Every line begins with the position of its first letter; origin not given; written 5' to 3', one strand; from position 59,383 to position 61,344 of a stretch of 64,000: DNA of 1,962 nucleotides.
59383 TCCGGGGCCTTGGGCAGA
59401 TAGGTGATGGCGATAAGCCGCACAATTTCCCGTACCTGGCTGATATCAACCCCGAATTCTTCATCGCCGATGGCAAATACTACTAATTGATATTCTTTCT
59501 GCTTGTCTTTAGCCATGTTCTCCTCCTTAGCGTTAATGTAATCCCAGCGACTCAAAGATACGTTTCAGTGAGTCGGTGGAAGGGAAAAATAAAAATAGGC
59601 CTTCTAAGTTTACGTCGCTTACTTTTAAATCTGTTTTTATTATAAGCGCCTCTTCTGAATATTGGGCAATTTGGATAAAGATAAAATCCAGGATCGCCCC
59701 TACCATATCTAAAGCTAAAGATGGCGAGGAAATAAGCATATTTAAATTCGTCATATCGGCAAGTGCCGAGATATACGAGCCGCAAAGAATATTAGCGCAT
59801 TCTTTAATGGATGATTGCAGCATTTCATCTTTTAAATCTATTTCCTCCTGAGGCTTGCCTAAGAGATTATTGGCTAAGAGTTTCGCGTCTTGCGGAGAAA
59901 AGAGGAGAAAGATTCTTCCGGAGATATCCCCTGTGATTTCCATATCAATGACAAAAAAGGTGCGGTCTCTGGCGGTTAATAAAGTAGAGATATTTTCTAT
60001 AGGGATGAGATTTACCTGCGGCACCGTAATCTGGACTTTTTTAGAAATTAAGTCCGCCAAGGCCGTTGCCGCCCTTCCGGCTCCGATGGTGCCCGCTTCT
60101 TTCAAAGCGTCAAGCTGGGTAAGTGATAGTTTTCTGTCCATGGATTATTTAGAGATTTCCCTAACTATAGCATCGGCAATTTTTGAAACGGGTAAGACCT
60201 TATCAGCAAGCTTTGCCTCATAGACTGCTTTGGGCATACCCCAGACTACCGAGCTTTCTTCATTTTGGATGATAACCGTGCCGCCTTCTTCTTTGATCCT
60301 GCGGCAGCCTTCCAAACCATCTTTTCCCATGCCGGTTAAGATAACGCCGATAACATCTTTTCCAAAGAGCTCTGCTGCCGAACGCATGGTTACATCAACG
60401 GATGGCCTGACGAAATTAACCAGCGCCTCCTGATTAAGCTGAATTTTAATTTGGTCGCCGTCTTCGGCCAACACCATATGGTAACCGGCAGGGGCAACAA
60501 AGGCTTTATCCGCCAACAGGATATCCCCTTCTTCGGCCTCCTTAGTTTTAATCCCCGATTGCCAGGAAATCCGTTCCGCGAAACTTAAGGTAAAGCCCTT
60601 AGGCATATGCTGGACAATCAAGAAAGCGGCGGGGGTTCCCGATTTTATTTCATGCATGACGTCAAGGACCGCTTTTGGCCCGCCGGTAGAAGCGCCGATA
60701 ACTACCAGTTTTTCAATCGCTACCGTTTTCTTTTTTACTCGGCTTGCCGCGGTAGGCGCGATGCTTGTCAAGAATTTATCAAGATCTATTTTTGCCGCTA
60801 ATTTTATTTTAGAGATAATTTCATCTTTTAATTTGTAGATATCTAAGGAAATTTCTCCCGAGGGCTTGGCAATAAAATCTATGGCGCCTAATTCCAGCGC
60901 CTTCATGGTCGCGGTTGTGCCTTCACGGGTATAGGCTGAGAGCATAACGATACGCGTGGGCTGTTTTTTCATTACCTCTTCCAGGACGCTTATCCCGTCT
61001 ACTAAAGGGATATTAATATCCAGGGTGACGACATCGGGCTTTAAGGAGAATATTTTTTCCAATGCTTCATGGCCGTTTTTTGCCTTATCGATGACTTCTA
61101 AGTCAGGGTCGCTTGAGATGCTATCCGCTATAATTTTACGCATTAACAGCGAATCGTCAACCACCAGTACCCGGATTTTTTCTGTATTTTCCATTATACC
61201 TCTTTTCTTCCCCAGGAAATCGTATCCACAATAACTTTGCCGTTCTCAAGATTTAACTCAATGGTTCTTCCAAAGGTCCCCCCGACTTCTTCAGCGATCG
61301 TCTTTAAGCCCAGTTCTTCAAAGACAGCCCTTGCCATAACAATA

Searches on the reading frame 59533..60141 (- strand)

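Call 34: search_protein_families(library=pfam, proteins=[window:59533-60141:-], max_evalue=0.001)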
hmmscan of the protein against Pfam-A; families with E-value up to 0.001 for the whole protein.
window:59533-60141:- (202 aa): 2 families
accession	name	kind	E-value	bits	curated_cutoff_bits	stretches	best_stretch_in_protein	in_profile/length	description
PF04509.17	CheC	-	8.2e-19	67.7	22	2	9-44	2-37/38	CheC-like family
PF13690.11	CheX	-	7.2e-12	45.6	27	1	67-142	5-72/94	Chemotaxis phosphatase CheX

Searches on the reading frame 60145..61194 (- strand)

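Call 34: search_protein_families(library=pfam, proteins=[window:60145-61194:-], max_evalue=0.001)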
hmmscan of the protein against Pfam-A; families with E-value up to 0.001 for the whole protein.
window:60145-61194:- (349 aa): 2 families
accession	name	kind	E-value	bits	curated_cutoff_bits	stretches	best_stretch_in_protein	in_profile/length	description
PF01339.22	CheB_methylest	-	3.1e-62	209.8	24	1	164-343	1-174/174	CheB methylesterase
PF00072.30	Response_reg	-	7e-22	78.1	30.2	1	9-114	1-103/111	Response regulator receiver domain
